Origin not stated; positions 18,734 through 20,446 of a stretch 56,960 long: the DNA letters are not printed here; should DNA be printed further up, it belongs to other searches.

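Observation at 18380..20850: Low-GC insert encoding a zinc-ribbon / helical / VRR-NUC nuclease flanked by a lipoprotein and a secreted protein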

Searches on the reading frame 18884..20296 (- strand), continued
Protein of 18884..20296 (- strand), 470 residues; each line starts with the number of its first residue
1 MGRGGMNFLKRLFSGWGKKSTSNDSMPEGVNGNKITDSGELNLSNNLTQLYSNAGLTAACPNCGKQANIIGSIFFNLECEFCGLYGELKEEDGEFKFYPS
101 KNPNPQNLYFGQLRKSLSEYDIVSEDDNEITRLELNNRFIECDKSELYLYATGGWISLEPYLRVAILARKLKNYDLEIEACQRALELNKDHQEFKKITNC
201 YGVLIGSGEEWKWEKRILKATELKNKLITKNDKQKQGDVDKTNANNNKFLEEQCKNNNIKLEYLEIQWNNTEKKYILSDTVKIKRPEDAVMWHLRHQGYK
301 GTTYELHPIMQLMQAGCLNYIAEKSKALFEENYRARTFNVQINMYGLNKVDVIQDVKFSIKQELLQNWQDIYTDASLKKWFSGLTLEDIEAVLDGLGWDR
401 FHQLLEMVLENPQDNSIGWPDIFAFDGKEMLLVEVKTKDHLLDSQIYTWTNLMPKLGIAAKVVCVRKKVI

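Call 41: fold_search(model_id=the predicted structure, library=pdb)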
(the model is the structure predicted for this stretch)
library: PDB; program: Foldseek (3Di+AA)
matches with E <= 10: 492; with E <= 0.001: 23
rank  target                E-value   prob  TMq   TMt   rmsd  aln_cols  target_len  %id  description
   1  4reb_H                2.1e-09  1.00  0.38  0.32  11.8       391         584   14  Structural Insights into 5' Flap DNA Unwinding and Incision by the Human FAN1 Dimer (released 2014-12-24)
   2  5y7g_A                4.3e-09  1.00  0.41  0.36  10.3       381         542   16  Crystal structure of paFAN1 bound to 1nt 5'flap DNA with gap (released 2018-03-14)
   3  4ri8_A                5.9e-09  1.00  0.41  0.32  11.5       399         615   14  FAN1 Nuclease bound to 5' phosphorylated p(dG)/3'(dT-dT-dT-dT) double flap DNA (released 2014-12-03)
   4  4rec_A                8.0e-09  1.00  0.38  0.31  12.0       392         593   15  A nuclease-DNA complex form 3 (released 2014-12-24)
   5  4rib_B                9.4e-09  1.00  0.43  0.34  10.5       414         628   14  FAN1 Nuclease bound to 5' phosphorylated p(dT) single flap DNA (released 2014-12-03)
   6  5y7q_A                9.9e-09  1.00  0.41  0.36  10.2       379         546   18  Crystal structure of paFAN1 bound to 2nt 5'flap DNA with gap (released 2018-03-14)
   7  4rea_A                1.1e-08  1.00  0.40  0.33  10.1       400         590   13  A Nuclease DNA complex (released 2014-12-24)
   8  5y7g_B                1.3e-08  1.00  0.42  0.37  10.4       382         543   16  Crystal structure of paFAN1 bound to 1nt 5'flap DNA with gap (released 2018-03-14)
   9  5y7g_C                1.3e-08  1.00  0.39  0.34  15.8       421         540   16  Crystal structure of paFAN1 bound to 1nt 5'flap DNA with gap (released 2018-03-14)
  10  4ric_A                1.6e-08  1.00  0.40  0.31  12.0       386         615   14  FAN1 Nuclease bound to 5' hydroxyl (dT-dT) single flap DNA (released 2014-12-03)
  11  4ry3                  3.4e-08  1.00  0.40  0.32  13.2       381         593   12  Crystal structure of human Fanconi-associated nuclease 1 (released 2015-01-28)
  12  4reb_A                4.0e-08  1.00  0.38  0.32  12.8       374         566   14  Structural Insights into 5' Flap DNA Unwinding and Incision by the Human FAN1 Dimer (released 2014-12-24)
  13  4rea_B                4.2e-08  1.00  0.40  0.33  11.6       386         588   14  A Nuclease DNA complex (released 2014-12-24)
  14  4ria_A                6.0e-08  1.00  0.39  0.31  12.6       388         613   14  FAN1 Nuclease bound to 5' phosphorylated nicked DNA (released 2014-12-10)
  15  4r89_A                6.7e-08  1.00  0.37  0.33  14.5       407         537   15  Crystal structure of paFAN1 - 5' flap DNA complex with Manganase (released 2014-10-29)
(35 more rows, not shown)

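Call 42: find_related_loci(query=A1, collection=genome_contigs, flank=10000)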
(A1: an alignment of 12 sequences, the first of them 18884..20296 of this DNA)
Query A1 (470 aa) in genome_contigs; peptide patterns used: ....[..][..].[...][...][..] (x = any residue, [..] = any of these).
600 stretches matched a pattern, but none encodes a relative of the query by tblastn (E <= 1e-3).

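Call 43: find_related_loci(query=A1, collection=viral_contigs, flank=10000)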
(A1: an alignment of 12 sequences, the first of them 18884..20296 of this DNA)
Query A1 (470 aa) in viral_contigs; peptide patterns used: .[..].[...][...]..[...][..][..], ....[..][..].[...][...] (x = any residue, [..] = any of these).
51 stretches matched a pattern; 1 encode a relative of the query (tblastn E <= 1e-3); 1 distinct loci.
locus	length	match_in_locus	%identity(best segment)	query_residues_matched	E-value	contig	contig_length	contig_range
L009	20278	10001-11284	38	57-468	8e-83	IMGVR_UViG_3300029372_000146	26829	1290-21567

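Call 55: search_solved_structures(query=A3, max_evalue=1, show_alignments=3)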
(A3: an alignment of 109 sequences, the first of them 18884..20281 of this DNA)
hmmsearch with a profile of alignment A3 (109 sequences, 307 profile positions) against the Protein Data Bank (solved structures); distinct sequences matched with E-value up to 1: 15.
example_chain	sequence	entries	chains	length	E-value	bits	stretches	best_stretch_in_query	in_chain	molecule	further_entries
9gy0_A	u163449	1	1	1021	5.9e-17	65.2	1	111-298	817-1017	Fanconi-associated nuclease 1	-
9cma_A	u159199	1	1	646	1.2e-16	64.3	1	111-298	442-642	Fanconi-associated nuclease 1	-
4ri8_A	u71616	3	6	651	1.2e-16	64.2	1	111-298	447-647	Fanconi-associated nuclease 1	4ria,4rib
4ri9_A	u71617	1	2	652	1.2e-16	64.2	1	111-298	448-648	Fanconi-associated nuclease 1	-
8s5a_A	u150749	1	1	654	1.2e-16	64.2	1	111-298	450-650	Fanconi-associated nuclease 1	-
4ry3_A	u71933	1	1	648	2.2e-16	63.4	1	111-293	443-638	Fanconi-associated nuclease 1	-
4r89_A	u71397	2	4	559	3.2e-16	62.8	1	51-292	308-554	Uncharacterized protein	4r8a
9cl7_E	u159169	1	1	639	3.4e-16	62.7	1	111-292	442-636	Fanconi-associated nuclease 1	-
5y7g_A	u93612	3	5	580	3.5e-16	62.7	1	51-292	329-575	Fanconi-associated nuclease 1 homolog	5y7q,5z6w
4ric_A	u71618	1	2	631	3.6e-16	62.6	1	111-292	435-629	Fanconi-associated nuclease 1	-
4rid_A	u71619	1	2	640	3.7e-16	62.6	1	111-292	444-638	Fanconi-associated nuclease 1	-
9eo1_A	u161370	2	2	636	7.3e-16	61.6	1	111-292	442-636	Fanconi-associated nuclease 1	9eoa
4rea_B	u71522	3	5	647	1.1e-14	57.7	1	111-298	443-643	Fanconi-associated nuclease 1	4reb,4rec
4qbn_A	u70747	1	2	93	0.26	13.8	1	223-263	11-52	Nuclease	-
7sr2_A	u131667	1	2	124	0.29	13.7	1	158-240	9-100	Sorting nexin-25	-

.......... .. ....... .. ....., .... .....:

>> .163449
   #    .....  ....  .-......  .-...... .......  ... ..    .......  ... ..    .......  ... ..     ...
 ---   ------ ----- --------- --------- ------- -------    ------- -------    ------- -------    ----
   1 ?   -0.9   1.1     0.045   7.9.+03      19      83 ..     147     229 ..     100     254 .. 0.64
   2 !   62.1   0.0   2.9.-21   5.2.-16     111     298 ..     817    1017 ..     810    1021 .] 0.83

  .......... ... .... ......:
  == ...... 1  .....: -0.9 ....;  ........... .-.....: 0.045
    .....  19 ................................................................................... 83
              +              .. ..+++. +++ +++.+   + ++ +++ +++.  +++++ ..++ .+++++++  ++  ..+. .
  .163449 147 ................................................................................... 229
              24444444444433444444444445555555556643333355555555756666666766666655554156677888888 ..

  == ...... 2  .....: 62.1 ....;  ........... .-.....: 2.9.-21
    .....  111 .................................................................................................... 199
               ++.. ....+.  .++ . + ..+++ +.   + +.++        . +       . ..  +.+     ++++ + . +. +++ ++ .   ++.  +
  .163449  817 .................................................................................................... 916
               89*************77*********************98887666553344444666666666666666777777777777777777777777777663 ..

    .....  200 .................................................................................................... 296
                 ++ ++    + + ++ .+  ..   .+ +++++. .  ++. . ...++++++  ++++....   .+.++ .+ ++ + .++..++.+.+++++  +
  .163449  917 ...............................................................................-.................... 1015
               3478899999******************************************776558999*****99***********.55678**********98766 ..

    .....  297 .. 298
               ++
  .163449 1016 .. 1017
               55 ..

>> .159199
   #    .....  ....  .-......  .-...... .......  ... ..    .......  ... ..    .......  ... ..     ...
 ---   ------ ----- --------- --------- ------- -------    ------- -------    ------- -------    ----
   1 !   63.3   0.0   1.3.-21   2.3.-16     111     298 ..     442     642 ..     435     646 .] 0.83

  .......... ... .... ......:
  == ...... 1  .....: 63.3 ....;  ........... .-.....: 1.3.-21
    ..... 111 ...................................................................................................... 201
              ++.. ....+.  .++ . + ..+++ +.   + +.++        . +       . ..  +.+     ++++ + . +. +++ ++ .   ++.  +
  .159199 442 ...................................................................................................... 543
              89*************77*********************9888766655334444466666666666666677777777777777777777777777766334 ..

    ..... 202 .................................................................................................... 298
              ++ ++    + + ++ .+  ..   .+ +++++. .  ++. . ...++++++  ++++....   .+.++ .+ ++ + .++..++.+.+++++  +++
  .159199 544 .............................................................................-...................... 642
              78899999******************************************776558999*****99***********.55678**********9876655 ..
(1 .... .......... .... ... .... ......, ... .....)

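Call 58: find_encoding_contigs(protein=P0006, flank=8000, max_places=3)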
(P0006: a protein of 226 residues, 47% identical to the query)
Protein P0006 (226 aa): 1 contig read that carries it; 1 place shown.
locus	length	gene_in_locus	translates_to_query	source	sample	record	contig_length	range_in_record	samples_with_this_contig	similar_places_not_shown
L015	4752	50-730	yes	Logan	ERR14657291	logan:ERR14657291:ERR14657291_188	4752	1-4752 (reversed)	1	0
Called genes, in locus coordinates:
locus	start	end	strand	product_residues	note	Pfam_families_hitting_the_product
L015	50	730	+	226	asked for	-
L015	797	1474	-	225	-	-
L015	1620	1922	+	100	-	PF05973:Gp49 (weak)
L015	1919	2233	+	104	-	PF21716:dnstrm_HI1420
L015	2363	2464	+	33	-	-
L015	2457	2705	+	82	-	-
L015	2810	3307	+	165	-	-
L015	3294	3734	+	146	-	-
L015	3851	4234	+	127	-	PF13340:DUF4096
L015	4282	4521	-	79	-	-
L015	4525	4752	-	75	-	?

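Call 59: find_encoding_contigs(protein=P0007, flank=8000, max_places=3)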
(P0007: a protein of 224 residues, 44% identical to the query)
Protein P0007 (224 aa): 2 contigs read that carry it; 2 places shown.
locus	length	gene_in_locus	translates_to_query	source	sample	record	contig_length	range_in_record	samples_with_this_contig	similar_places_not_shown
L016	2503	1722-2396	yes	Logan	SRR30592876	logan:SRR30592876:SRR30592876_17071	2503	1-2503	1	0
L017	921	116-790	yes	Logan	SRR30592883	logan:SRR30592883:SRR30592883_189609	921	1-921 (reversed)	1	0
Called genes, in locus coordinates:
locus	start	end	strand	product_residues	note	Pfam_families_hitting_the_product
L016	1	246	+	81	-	?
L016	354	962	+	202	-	-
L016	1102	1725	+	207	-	-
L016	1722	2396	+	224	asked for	-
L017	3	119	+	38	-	?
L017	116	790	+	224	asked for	-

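Call 63: search_protein_families(library=pfam, proteins=[L006:3382-3783:+, L015:797-1474:-, L016:354-962:+, L007:4248-4763:+, L003:6998-7534:-, L003:7653-8231:+, L007:1208-2398:+, L009:11959-12636:+], max_evalue=0.1)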
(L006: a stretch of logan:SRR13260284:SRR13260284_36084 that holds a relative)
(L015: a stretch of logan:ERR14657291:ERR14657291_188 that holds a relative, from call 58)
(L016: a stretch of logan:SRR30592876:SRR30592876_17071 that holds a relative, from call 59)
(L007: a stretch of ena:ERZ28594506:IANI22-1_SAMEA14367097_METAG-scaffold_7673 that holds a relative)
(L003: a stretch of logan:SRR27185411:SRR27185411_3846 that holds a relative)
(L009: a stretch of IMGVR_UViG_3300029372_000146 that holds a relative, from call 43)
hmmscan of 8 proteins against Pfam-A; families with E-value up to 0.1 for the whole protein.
L006:3382-3783:+ (133 aa): 0 families

L015:797-1474:- (225 aa): 0 families

L016:354-962:+ (202 aa): 0 families

L007:4248-4763:+ (171 aa): 0 families

L003:6998-7534:- (178 aa): 1 family
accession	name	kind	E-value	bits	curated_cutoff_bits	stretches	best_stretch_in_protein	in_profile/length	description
PF14366.11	DUF4410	-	3.7e-12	46.8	26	1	76-140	54-120/120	Domain of unknown function (DUF4410)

L003:7653-8231:+ (192 aa): 0 families

L007:1208-2398:+ (396 aa): 6 families
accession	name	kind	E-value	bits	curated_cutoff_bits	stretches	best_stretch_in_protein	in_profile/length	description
PF13401.12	AAA_22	-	1.5e-10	42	27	1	45-205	8-123/130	AAA domain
PF13191.12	AAA_16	-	1.9e-08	35.4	32.6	1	19-198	2-164/167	AAA ATPase domain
PF13173.12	AAA_14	-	1.3e-05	25.6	27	0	155-217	52-110/129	AAA domain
PF13604.12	AAA_30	-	0.0093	16.2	27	0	45-74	21-50/191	AAA domain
PF01637.24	ATPase_2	-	0.035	14.3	33.2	1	48-198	26-148/225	ATPase domain predominantly from Archaea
PF00004.35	AAA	-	0.047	14.6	21.2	0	48-205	4-107/131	ATPase family associated with various cellular activities (AAA)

L009:11959-12636:+ (225 aa): 3 families
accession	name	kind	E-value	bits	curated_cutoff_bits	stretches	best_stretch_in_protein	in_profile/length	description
PF01906.23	YbjQ_1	-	7.2e-12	46.3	23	1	92-191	4-102/103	Putative heavy-metal-binding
PF17979.7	zf-CRD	-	0.0049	17.6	26.3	1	11-91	35-115/158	Cysteine rich domain with multizinc binding regions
PF10782.14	zf-C2HCIx2C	-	0.018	15.4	19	1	38-62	4-28/58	Zinc-finger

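Call 73: fold_search(model_id=the predicted structure, library=viral)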
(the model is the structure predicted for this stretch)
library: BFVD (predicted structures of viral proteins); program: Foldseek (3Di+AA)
matches with E <= 10: 259; with E <= 0.001: 0
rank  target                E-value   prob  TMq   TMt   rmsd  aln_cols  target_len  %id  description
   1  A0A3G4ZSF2            2.5e-02  0.33  0.12  0.19  18.7       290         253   14  Sel1 repeat protein [Edafosvirus sp.]
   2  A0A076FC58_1          1.3e-01  0.08  0.11  0.06  27.9       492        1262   12  Uncharacterized protein [Penaeus monodon nudivirus]
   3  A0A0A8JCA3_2          1.3e-01  0.07  0.09  0.04  26.6       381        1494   11  Polyprotein 1a [Persimmon virus B]
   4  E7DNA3                2.7e-01  0.16  0.09  0.23  21.3       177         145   11  (no name in the UniProt tables at hand)
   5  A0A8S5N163            3.0e-01  0.09  0.09  0.05  25.0       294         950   15  Minor tail protein [Siphoviridae sp. ctpbb7]
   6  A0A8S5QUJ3            3.7e-01  0.94  0.10  0.38   1.8        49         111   22  Nuclease [Siphoviridae sp. ctf4O12]
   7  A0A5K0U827            3.7e-01  0.10  0.11  0.14  19.5       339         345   12  Gamma-soluble NSF attachment protein (Fragment) [Yasminevirus sp. GU-2018]
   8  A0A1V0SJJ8            4.1e-01  0.20  0.14  0.22  20.0       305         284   14  Gamma-soluble NSF attachment protein [Klosneuvirus KNV1]
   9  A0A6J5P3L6            5.1e-01  0.05  0.09  0.04  35.9       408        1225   10  Uncharacterized protein [uncultured Caudovirales phage]
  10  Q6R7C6                5.4e-01  0.03  0.09  0.09  34.0       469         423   13  Putative transmembrane protein ORF103 [Ostreid herpesvirus 1 (isolate France)]
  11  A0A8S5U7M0            6.3e-01  0.12  0.07  0.19  18.0       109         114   16  Uncharacterized protein [Myoviridae sp. ctdyF5]
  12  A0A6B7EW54            6.3e-01  0.10  0.11  0.15  21.7       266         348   11  (no name in the UniProt tables at hand)
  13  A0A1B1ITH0            6.3e-01  0.08  0.09  0.17  16.1       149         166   16  (no name in the UniProt tables at hand)
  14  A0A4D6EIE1            6.9e-01  0.10  0.11  0.16  31.8       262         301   10  BTB domain-containing protein [Pandoravirus celtis]
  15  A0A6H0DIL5            6.9e-01  0.04  0.10  0.07  38.0       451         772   10  RNA-directed RNA polymerase [Dryglaski virus]
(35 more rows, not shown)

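Call 85: search_protein_families(library=padloc, proteins=[L007:1208-2398:+], max_evalue=0.01)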
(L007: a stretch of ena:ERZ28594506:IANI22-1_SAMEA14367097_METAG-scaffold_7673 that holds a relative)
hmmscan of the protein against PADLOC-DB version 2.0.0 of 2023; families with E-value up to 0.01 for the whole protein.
L007:1208-2398:+ (396 aa): 4 families
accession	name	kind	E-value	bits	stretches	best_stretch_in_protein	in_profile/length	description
PDLC00938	Cas3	-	0.00034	17.9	1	169-223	127-181/358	CRISPR-associated helicase Cas3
PDLC01252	Cas3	-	0.00035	18.1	1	169-213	115-159/324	CAS-I; effector_G3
PDLC01762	Cas3b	-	0.0028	14.3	1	166-210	358-402/692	-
PDLC01764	Cas3b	-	0.0089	12.6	0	167-209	411-454/844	-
